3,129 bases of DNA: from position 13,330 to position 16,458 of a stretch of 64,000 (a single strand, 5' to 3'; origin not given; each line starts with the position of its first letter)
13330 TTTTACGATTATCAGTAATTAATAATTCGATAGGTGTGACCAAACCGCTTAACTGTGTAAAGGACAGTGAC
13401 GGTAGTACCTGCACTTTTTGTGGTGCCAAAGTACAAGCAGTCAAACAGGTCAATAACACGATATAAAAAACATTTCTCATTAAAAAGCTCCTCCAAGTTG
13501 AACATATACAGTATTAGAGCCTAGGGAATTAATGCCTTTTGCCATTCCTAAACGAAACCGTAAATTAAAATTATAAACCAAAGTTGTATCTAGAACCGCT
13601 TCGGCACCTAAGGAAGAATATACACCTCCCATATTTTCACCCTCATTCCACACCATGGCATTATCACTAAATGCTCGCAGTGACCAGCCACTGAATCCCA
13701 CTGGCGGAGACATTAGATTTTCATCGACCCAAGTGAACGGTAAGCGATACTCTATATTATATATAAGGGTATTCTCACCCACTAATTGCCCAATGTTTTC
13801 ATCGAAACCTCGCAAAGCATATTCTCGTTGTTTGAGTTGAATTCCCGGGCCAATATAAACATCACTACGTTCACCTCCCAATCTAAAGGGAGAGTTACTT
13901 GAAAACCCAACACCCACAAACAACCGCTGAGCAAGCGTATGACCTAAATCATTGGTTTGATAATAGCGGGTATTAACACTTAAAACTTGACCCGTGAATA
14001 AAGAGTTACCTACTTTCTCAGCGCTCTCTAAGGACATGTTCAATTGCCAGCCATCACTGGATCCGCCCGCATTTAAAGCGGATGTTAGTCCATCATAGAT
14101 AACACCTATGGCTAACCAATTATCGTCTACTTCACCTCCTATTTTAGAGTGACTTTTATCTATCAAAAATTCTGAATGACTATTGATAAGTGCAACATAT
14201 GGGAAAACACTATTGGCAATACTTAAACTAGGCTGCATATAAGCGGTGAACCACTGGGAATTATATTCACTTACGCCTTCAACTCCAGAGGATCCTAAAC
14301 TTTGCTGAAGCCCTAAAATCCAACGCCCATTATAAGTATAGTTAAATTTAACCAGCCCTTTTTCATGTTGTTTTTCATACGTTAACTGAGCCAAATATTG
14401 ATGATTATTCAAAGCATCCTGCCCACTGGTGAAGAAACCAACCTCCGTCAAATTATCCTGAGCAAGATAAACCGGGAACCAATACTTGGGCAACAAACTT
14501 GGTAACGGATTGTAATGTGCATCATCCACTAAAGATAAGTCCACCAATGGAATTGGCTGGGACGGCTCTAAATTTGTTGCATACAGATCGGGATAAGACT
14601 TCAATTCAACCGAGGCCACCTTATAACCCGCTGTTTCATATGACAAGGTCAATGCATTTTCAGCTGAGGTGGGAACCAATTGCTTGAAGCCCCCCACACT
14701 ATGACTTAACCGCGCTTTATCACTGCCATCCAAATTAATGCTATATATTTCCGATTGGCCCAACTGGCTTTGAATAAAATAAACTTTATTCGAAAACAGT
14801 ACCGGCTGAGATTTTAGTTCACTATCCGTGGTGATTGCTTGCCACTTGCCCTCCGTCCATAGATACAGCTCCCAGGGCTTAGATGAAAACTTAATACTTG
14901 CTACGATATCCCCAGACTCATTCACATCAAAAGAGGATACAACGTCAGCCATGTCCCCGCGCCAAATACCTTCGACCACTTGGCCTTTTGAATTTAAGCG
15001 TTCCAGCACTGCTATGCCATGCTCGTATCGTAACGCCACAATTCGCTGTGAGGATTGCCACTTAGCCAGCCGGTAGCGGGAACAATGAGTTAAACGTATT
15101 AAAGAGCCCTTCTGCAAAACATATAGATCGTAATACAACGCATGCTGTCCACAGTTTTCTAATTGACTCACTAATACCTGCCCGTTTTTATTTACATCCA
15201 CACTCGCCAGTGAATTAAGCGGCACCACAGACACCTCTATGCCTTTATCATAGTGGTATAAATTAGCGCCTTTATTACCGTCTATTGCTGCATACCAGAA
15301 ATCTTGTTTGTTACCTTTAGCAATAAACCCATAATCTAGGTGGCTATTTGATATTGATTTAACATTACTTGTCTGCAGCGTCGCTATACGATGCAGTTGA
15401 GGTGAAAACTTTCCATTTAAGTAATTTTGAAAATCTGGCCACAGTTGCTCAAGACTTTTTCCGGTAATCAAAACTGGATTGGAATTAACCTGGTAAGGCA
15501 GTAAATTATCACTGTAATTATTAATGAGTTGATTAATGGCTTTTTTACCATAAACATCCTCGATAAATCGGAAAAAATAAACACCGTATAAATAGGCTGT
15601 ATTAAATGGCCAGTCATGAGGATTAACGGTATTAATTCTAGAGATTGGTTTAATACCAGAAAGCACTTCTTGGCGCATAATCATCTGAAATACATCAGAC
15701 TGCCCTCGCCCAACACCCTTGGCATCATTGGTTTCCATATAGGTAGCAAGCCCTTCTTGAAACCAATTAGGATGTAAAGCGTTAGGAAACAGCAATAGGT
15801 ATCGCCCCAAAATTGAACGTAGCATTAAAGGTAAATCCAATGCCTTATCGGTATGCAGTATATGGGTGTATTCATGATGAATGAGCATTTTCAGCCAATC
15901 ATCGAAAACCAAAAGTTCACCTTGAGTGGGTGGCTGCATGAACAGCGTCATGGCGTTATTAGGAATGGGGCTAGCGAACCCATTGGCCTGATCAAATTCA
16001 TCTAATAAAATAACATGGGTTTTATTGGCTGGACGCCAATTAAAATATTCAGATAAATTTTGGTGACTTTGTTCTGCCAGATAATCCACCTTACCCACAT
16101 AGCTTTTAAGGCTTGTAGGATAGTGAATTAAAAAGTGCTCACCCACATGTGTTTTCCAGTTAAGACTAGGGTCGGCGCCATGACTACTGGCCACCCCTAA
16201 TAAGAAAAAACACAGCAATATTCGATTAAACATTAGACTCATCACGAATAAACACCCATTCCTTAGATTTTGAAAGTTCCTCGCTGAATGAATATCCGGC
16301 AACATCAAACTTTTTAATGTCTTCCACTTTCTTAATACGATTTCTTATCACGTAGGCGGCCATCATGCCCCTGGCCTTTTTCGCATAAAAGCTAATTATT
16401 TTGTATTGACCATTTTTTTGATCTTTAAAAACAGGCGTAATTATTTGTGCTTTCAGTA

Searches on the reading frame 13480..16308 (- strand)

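Call 6: search_protein_families(library=pfam, proteins=[window:13480-16308:-], max_evalue=0.001)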
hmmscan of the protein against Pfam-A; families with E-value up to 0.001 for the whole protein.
window:13480-16308:- (942 aa): 0 families

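Call 61: search_protein_families(library=pfam, proteins=[window:13480-16308:-], max_evalue=1)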
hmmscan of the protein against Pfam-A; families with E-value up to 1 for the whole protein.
window:13480-16308:- (942 aa): 1 family
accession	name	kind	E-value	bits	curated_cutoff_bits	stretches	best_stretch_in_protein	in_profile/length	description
PF01433.26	Peptidase_M1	-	0.07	13.2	27.7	1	182-267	93-187/218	Peptidase family M1 domain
